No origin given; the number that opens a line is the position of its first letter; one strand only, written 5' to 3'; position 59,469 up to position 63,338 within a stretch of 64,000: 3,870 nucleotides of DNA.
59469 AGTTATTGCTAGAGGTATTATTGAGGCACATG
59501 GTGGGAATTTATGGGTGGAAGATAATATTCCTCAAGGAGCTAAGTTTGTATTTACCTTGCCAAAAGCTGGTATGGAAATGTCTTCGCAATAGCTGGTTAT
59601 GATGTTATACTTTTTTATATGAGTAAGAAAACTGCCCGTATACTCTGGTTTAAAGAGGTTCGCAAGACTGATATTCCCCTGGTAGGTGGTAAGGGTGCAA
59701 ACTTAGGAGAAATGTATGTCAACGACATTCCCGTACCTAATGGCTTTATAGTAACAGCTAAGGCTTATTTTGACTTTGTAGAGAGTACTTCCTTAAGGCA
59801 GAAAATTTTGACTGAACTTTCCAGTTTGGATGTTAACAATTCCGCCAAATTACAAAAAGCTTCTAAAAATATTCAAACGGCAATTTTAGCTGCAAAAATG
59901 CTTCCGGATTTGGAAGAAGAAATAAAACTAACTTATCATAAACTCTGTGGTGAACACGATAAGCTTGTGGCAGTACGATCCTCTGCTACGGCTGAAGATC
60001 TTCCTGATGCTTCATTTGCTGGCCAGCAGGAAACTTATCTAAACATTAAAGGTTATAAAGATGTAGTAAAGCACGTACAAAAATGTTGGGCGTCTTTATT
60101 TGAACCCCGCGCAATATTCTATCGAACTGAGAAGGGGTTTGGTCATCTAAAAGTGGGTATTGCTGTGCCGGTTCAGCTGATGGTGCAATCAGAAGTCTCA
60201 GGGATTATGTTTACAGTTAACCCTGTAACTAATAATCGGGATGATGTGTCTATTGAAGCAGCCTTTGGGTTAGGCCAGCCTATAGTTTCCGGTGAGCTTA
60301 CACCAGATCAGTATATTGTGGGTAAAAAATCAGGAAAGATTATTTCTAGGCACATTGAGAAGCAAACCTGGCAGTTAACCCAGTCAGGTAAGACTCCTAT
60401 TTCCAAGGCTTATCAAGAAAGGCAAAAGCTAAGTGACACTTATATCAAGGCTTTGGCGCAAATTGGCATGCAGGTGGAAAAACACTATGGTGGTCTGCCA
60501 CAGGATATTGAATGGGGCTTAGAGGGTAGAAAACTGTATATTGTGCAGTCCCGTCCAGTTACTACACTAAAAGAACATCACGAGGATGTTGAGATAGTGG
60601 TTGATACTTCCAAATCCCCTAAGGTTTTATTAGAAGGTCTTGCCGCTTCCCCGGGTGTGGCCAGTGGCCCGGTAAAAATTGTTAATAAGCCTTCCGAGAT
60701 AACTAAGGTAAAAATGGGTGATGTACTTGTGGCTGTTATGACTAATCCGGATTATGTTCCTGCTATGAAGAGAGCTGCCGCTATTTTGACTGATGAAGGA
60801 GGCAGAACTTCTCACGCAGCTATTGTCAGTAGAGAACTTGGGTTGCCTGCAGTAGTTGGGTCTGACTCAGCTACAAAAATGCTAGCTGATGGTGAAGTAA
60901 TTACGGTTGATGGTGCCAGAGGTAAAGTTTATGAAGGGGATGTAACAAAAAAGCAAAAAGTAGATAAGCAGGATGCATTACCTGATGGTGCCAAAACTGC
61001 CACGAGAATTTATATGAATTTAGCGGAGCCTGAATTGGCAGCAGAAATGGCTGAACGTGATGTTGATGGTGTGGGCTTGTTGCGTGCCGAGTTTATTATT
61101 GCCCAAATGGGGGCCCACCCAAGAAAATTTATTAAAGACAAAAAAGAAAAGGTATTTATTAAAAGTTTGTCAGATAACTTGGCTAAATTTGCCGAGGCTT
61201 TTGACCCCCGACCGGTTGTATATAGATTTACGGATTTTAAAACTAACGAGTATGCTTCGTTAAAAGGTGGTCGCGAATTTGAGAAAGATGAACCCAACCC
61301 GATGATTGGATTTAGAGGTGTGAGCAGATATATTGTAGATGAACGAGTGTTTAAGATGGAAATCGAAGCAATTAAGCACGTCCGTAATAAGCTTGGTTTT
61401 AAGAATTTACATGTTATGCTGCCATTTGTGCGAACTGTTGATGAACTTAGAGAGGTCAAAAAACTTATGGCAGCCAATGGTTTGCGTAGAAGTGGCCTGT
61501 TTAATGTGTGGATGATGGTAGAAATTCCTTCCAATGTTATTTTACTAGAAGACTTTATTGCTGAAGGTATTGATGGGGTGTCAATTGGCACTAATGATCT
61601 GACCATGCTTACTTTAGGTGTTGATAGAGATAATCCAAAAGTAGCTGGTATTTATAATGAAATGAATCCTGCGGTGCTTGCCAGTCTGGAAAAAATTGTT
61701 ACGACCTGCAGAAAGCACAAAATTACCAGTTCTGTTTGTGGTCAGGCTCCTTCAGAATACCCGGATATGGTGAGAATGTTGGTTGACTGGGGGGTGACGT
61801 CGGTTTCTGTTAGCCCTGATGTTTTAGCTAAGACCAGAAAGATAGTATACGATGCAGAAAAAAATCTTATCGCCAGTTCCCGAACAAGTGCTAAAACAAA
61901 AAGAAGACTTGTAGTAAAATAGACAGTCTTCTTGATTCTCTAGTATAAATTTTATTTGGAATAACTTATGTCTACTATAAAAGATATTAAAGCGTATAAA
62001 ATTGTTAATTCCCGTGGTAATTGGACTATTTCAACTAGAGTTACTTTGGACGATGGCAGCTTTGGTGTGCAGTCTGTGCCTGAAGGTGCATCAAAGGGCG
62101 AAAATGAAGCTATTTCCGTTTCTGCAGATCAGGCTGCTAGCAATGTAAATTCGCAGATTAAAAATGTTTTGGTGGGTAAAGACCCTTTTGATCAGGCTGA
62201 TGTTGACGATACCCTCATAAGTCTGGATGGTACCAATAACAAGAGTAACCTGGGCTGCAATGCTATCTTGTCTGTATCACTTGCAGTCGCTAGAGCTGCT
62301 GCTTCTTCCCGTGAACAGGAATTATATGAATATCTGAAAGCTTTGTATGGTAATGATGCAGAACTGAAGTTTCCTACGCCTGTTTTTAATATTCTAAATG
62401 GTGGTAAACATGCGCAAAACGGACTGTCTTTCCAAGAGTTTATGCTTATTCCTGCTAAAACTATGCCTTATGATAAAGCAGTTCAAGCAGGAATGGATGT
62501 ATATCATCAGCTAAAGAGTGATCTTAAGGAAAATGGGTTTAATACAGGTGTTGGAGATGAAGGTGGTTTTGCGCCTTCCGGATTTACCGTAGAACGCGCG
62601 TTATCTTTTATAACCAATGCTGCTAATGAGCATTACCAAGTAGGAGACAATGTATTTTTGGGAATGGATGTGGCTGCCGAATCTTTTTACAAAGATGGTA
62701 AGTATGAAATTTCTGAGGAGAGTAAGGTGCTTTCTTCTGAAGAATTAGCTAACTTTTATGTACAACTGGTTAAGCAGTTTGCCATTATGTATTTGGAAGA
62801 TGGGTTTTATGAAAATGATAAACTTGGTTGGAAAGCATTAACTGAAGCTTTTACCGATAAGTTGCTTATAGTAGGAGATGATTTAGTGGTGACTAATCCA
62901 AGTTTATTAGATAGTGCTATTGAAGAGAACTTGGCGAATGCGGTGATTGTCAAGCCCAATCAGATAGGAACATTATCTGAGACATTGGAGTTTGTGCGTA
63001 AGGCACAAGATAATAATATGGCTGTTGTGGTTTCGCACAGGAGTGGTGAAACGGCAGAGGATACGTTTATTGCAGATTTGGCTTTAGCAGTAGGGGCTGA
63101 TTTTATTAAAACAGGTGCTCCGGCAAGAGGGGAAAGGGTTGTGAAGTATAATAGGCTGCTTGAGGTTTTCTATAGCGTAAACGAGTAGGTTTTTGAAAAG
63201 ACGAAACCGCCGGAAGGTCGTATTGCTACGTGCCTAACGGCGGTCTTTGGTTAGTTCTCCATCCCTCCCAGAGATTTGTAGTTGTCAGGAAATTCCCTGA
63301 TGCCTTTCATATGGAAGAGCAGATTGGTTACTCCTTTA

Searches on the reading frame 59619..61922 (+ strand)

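Call 61: search_protein_families(library=pfam, proteins=[window:59619-61922:+], max_evalue=0.001)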
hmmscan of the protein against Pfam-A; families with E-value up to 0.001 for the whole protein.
window:59619-61922:+ (767 aa): 4 families
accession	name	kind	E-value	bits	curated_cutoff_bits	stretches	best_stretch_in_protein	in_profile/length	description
PF01326.24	PPDK_N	-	4e-107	358.7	27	1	20-323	2-318/328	Pyruvate phosphate dikinase, AMP/ATP-binding domain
PF02896.24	PEP-utilizers_C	-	6.3e-69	232.8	22.8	1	451-745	11-290/293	PEP-utilising enzyme, PEP-binding domain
PF00391.29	PEP-utilizers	-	8.2e-27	93.1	23.1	1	365-435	2-72/72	PEP-utilising enzyme, mobile domain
PF03328.21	HpcH_HpaI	-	2.4e-05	24.2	25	1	576-730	65-217/221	HpcH/HpaI aldolase/citrate lyase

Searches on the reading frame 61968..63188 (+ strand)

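Call 61: search_protein_families(library=pfam, proteins=[window:61968-63188:+], max_evalue=0.001)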
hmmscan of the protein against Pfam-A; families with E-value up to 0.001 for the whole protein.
window:61968-63188:+ (406 aa): 2 families
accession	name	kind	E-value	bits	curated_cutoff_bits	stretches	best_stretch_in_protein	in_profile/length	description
PF00113.28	Enolase_C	-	1.6e-88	297.3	21.5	1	134-400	3-277/296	Enolase, C-terminal TIM barrel domain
PF03952.21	Enolase_N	-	4.4e-37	127.6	35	1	4-123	1-131/131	Enolase, N-terminal domain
